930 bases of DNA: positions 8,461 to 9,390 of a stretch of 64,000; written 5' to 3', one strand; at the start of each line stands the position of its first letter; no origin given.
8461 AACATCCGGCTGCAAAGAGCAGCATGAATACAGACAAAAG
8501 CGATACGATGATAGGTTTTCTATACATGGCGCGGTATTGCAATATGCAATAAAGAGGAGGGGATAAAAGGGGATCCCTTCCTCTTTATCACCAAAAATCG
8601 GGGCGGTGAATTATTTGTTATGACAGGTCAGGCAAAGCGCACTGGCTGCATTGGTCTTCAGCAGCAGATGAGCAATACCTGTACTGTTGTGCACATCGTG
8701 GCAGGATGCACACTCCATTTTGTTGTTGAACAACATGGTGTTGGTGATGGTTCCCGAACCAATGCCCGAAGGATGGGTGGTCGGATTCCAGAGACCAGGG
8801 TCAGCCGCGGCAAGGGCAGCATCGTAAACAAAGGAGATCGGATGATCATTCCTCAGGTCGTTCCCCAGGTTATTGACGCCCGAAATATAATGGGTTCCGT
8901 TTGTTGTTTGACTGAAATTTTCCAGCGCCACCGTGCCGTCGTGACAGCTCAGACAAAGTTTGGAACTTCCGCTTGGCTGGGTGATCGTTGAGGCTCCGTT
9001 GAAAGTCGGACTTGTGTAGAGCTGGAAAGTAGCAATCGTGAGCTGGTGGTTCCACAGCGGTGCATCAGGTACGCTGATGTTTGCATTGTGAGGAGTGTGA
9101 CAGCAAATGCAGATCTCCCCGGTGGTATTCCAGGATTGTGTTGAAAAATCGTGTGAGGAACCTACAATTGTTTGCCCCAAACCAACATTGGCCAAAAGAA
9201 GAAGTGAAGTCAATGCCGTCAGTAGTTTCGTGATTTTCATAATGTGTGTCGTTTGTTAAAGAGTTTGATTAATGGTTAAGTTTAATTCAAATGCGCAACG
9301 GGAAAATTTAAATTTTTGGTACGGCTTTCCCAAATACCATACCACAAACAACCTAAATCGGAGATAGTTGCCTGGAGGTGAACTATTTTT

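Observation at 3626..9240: Five-gene porin-cytochrome-like operon in a Bacteroidota-type genome: tetrahaem cytochrome, NHL propeller, pentahaem lipoprotein cytochrome, 655-aa beta-barrel, 15-haem cytochrome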

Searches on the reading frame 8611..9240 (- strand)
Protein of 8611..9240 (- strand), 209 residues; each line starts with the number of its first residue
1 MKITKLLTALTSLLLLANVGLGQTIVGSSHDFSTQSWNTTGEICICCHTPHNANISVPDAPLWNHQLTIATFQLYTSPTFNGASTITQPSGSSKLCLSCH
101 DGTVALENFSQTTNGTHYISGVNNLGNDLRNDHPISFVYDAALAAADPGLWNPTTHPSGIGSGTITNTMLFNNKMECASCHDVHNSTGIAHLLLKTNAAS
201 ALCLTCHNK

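Call 4: search_protein_families(library=pfam, proteins=[window:8611-9240:-], max_evalue=0.01)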
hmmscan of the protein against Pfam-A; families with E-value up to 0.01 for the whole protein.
window:8611-9240:- (209 aa): 4 families
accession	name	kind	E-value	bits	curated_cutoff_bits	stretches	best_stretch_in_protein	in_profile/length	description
PF09699.15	Paired_CXXCH_1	-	7.3e-10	38.8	20.6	1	174-209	6-38/41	Doubled CXXCH motif (Paired_CXXCH_1)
PF14522.11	Cytochrome_C7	-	5e-05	23.5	24.8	0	173-208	12-49/67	Cytochrome c7 and related cytochrome c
PF14537.11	Cytochrom_c3_2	-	0.00073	20.4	25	0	170-208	53-79/79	Cytochrome c3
PF24734.1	DUF7685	-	0.0012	19.2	27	0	87-107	19-39/43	Domain of unknown function (DUF7685)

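Call 5: search_protein_families(library=ncbifam, proteins=[window:8611-9240:-], max_evalue=0.01)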
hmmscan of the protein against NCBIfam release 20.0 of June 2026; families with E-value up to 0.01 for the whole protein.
window:8611-9240:- (209 aa): 3 families
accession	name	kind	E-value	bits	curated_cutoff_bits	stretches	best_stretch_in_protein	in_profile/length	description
TIGR01905.1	paired_CXXCH_1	subfamily_domain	2.6e-08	33.7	25.2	1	174-208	6-37/41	doubled CXXCH domain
TIGR03508.1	decahem_SO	subfamily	3.1e-07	30.1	192.2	1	170-208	139-175/258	DmsE family decaheme c-type cytochrome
NF041028.1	decahem_GSU2203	exception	5.3e-07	29.2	325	1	172-208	172-208/317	GSU2203 family decaheme c-type cytochrome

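Call 7: search_solved_structures(query=window:8611-9240:-, max_evalue=10, show_alignments=2)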
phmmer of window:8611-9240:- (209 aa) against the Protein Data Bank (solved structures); distinct sequences matched with E-value up to 10: 13.
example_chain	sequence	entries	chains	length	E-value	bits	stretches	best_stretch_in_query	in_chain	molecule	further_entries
7tfs_A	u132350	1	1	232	9e-28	100.6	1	5-209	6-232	Cytochrome c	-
9yuq_N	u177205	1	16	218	2.8e-25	92.4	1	7-209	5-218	Putative multiheme cytochrome c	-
2ymu_A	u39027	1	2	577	3.8e-09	39.7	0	22-55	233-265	WD-40 REPEAT PROTEIN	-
7bie_A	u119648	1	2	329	3.1e-08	36.7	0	21-55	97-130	nvWRAP-T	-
7bid_A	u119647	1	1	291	4.4e-07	33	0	19-55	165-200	v31WRAP-T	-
7bif_A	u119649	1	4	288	1.2e-06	31.6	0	18-55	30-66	v22WRAP-T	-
7big_A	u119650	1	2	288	1.8e-06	31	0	19-55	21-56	v13WRAP-T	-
6r60_A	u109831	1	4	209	1.8e-05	27.7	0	21-53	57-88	WD-40 repeat protein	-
6r5y_A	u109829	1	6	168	8.7e-05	25.5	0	22-53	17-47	WD-40 repeat protein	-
6r5z_A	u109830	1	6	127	0.0017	21.3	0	22-54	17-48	9-bladed beta-propeller formed by three 3-bladed fragments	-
6r5x_A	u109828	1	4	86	0.084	15.7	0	21-54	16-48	WD-40 repeat protein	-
4bin_A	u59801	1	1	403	0.28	14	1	82-135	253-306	N-ACETYLMURAMOYL-L-ALANINE AMIDASE AMIC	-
2fug_2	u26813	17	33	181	0.62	12.9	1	142-182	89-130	NADH-quinone oxidoreductase chain 2 | NADH-QUINONE OXIDOREDUCTASE SUBUNIT 2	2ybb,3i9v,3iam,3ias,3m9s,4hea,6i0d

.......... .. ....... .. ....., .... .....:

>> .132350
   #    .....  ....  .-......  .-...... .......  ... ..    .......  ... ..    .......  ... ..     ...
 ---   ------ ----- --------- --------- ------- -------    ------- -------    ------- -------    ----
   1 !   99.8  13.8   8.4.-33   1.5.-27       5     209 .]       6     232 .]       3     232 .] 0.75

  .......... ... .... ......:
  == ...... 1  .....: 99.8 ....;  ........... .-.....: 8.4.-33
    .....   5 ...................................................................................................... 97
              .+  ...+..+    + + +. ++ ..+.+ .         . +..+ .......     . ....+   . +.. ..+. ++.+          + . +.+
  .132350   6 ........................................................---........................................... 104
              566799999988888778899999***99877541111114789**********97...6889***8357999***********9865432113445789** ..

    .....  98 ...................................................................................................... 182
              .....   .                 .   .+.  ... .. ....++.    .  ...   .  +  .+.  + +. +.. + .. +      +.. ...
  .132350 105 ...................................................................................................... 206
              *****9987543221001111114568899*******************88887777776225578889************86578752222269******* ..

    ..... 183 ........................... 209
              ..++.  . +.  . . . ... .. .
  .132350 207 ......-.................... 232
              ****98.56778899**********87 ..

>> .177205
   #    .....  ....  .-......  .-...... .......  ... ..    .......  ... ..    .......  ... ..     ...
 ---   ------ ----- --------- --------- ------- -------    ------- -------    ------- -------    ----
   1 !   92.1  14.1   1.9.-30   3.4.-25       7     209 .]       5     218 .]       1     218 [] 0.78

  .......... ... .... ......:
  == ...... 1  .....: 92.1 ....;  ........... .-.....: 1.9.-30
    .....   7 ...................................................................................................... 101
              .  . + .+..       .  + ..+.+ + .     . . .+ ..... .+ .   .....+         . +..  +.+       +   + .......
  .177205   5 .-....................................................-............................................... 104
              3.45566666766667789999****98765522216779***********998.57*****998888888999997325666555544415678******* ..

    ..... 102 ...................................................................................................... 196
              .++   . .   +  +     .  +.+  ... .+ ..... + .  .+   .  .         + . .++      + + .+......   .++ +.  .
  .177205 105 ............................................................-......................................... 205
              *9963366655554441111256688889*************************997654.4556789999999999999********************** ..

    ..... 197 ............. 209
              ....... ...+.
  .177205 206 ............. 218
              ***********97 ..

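Call 19: find_homologous_proteins(query=window:8611-9240:-)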
Query window:8611-9240:- (209 aa): 7588 proteins with E <= 0.001 among 8000 candidates; the best 120 are listed.
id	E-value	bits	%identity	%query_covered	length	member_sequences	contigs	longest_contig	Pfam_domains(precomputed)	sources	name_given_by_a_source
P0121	9.0e-127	439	90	100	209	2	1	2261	PF09699.16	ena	-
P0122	3.7e-123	427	89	100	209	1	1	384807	PF09699.16,PF14522.12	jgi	-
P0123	3.9e-119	414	87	100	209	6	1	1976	PF09699.16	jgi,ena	-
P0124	1.2e-118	412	84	100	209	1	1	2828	PF09699.16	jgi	jgi:predicted CXXCH cytochrome family protein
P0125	9.1e-118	409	85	100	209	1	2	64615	PF09699.16,PF14522.12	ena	-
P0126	6.2e-117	407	85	100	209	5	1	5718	PF09699.16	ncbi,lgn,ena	ncbi:MAG: cytochrome c3 family protein [Bacteroidota bacterium]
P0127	5.2e-111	387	80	100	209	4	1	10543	PF09699.16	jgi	-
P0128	1.9e-110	385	80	100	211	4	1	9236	PF09699.16,PF14522.12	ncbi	-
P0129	4.0e-110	384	80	100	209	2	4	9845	PF09699.16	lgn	-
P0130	2.9e-108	378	79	100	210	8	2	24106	PF09699.16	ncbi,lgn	ncbi:MAG: cytochrome c3 family protein [bacterium]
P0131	4.3e-107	374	77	100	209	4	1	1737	PF09699.16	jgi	jgi:predicted CXXCH cytochrome family protein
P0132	5.6e-107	374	78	100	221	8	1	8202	PF09699.16,PF14522.12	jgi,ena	-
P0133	2.4e-106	372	78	100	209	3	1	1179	PF09699.16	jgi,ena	-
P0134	2.5e-105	369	76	100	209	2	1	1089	PF09699.16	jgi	jgi:predicted CXXCH cytochrome family protein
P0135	3.1e-105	368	78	100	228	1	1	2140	PF09699.16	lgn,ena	-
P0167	7.1e-81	289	63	99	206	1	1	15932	PF09699.16,PF14537.12,PF14522.12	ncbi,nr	ncbi:MAG: cytochrome C [Calditrichaeota bacterium]|nr:MAG: cytochrome C [Calditrichota bacterium]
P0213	2.8e-78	280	63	100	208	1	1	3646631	PF09699.16,PF14522.12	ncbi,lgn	-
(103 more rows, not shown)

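Call 22: find_encoding_contigs(protein=P0213, flank=10000, max_places=2)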
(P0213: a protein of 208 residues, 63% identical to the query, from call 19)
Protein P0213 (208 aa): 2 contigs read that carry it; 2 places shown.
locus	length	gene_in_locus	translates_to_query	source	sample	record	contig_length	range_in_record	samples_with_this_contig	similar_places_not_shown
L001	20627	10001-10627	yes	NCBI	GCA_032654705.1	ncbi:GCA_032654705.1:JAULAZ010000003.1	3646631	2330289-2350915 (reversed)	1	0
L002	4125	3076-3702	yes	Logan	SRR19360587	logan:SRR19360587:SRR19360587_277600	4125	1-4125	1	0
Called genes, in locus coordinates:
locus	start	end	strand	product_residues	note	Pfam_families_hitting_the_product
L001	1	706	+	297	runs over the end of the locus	PF12833:HTH_18, PF00165:HTH_AraC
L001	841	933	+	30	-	-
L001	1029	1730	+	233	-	PF13442:Cytochrome_CBB3 (faint), PF07635:PSCyt1 (weak)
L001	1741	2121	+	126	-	-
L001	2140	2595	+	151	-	PF12869:tRNA_anti-like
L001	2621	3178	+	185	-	PF04264:YceI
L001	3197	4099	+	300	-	PF19089:DUF5777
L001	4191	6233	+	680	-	PF13573:SprB (faint), PF22904:NOMO1-like_2nd (faint), PF07495:Y_Y_Y (faint), PF24421:Ig_J (faint)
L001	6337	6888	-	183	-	PF14537:Cytochrom_c3_2 (faint), PF22113:Mtrc-MtrF_II-IV_dom (weak), PF09699:Paired_CXXCH_1 (faint), PF13435:Cytochrome_C554, PF14522:Cytochrome_C7 (weak)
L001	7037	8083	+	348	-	PF17170:DUF5128, PF06739:SBBP (faint), PF17170:DUF5128, PF01436:NHL (weak)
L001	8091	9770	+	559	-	PF14522:Cytochrome_C7 (faint), PF14537:Cytochrom_c3_2 (faint), PF09699:Paired_CXXCH_1 (weak), PF22113:Mtrc-MtrF_II-IV_dom (weak), PF09699:Paired_CXXCH_1 (weak)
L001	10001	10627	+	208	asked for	PF14522:Cytochrome_C7 (faint), PF09699:Paired_CXXCH_1 (weak)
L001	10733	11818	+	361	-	PF01436:NHL (faint), PF17170:DUF5128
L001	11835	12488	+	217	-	PF14537:Cytochrom_c3_2 (faint), PF02085:Cytochrom_CIII (faint), PF14522:Cytochrome_C7 (faint), PF09699:Paired_CXXCH_1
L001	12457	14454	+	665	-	-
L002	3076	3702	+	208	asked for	PF14522:Cytochrome_C7 (faint), PF09699:Paired_CXXCH_1 (weak)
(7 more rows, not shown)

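Call 71: predict_structure(alignment_id=A4)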
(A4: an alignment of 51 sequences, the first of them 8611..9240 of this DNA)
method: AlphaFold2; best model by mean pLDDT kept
length: 209 residues; sequences in the alignment: 51
mean_pLDDT: 59.3   pTM: 0.52
mean pLDDT of the five models: 59.3, 53.3, 50.5, 49.9, 48.0
residues with pLDDT >= 90: 13; 70-90: 52; 50-70: 67; < 50: 77
segments of 3 or more residues with pLDDT < 50: 25-66, 108-113, 179-204
pLDDT, mean of each block of 10 residues (from residue 1): 89 79 49 43 36 38 47 64 76 54 50 55 55 70 86 82 76 65 43 39 47
secondary structure, 60 per line:
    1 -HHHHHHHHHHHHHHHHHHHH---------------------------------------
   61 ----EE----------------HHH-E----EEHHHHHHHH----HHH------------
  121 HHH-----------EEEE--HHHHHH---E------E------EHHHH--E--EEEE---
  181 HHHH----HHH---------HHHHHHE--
elements in order: H2-21 H94-101 E135-138 H141-146 H165-168 E174-177 H181-184 H201-206

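Call 76: fold_search(model_id=the predicted structure, library=pdb)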
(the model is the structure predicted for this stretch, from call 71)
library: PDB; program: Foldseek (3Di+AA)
matches with E <= 10: 4; with E <= 0.001: 0
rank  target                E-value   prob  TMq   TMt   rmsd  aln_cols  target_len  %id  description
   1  1v8d_C                2.8e+00  0.02  0.10  0.10   8.6        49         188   14  Crystal structure of the conserved hypothetical protein TT1679 from Thermus thermophilus (released 2004-07-12)
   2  3o08_B                7.0e+00  0.01  0.10  0.05  11.6        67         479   15  Crystal structure of dimeric KlHxk1 in crystal form I (released 2010-10-13)
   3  8oz0_H                8.5e+00  0.01  0.12  0.15   9.1        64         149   12  Structure of a human 48S translation initiation complex with eIF4F and eIF4A (released 2024-02-07)
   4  9hcd_p                9.0e+00  0.01  0.15  0.20   6.8        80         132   12  Mouse mitoribosome large subunit assembly intermediate (with uL16m) bound to MRM3-dimer, DDX28 and the MALSU-L0R8F8-mt (released 2025-06-11)

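Call 92: find_encoding_contigs(protein=P0167, flank=10000, max_places=1)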
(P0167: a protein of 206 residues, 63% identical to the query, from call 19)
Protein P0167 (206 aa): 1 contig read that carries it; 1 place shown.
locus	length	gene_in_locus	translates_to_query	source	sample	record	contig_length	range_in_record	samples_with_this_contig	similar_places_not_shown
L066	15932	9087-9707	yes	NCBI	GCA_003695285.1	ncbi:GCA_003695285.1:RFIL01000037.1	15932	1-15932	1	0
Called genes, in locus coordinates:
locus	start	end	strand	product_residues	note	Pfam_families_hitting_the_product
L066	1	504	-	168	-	PF22678:Cytochrom_c_NrfB-like (weak), PF09699:Paired_CXXCH_1 (faint), PF14522:Cytochrome_C7 (faint), PF14537:Cytochrom_c3_2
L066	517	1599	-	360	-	PF00033:Cytochrome_B, PF13631:Cytochrom_B_N_2, PF00032:Cytochrom_B_C (weak)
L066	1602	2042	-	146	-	PF25471:TM_PetC (weak), PF00355:Rieske, PF13806:Rieske_2 (weak)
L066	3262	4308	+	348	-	PF08450:SGL (faint), PF25021:TEN_NHL (faint), PF24684:Vgb_lyase (weak), PF01731:Arylesterase (faint), PF17170:DUF5128, PF01436:NHL (weak)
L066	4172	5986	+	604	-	PF13435:Cytochrome_C554 (faint), PF14537:Cytochrom_c3_2 (faint), PF14522:Cytochrome_C7 (faint), PF09699:Paired_CXXCH_1 (weak), PF22113:Mtrc-MtrF_II-IV_dom (weak)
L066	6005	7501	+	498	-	PF00672:HAMP, PF00512:HisKA, PF02518:HATPase_c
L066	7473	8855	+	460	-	PF00072:Response_reg, PF00158:Sigma54_activat, PF14532:Sigma54_activ_2, PF00004:AAA (weak), PF07724:AAA_2, PF07728:AAA_5, PF25601:AAA_lid_14, PF02954:HTH_8, +1 more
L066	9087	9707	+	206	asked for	PF14522:Cytochrome_C7 (faint), PF14537:Cytochrom_c3_2 (faint), PF09699:Paired_CXXCH_1 (weak)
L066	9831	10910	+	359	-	PF01436:NHL (faint), PF08450:SGL (faint), PF17170:DUF5128 (weak)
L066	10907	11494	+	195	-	PF02085:Cytochrom_CIII (weak), PF14522:Cytochrome_C7 (faint), PF09699:Paired_CXXCH_1, PF14537:Cytochrom_c3_2 (faint), PF09699:Paired_CXXCH_1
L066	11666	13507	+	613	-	-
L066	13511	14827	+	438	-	PF02085:Cytochrom_CIII (faint), PF14522:Cytochrome_C7 (faint), PF09699:Paired_CXXCH_1, PF14537:Cytochrom_c3_2 (weak), PF22113:Mtrc-MtrF_II-IV_dom (weak), PF09699:Paired_CXXCH_1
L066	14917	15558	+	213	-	PF09699:Paired_CXXCH_1 (weak)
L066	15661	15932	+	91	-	?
